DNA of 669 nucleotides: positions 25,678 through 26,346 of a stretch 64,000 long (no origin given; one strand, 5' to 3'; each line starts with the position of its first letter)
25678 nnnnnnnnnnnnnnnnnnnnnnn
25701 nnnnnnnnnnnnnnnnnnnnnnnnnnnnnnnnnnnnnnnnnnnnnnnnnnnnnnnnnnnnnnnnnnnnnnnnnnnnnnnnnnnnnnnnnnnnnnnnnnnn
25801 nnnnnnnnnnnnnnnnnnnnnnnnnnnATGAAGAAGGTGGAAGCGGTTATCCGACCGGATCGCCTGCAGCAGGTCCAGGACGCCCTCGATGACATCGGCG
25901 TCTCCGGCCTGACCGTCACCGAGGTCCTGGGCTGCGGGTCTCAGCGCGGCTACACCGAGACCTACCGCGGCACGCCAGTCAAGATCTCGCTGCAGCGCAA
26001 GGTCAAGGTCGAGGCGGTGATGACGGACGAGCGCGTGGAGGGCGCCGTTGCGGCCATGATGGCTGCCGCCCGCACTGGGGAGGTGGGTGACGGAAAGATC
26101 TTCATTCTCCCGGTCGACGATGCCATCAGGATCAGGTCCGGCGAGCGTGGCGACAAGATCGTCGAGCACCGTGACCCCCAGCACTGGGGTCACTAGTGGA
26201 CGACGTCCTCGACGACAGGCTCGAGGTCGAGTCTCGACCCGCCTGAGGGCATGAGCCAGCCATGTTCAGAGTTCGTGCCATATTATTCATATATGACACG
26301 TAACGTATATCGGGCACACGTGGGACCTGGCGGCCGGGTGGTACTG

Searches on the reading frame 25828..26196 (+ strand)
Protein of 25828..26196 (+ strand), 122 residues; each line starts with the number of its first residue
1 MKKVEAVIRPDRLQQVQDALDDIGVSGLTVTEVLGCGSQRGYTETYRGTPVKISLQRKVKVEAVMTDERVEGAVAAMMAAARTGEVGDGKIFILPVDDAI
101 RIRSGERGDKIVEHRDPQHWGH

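Call 8: search_protein_families(library=pfam, proteins=[window:25828-26196:+], max_evalue=0.01)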
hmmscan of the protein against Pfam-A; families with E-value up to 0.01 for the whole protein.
window:25828-26196:+ (122 aa): 1 family
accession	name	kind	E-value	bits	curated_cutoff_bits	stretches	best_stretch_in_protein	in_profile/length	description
PF00543.27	P-II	-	5.5e-29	101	25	1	1-106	1-102/102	Nitrogen regulatory protein P-II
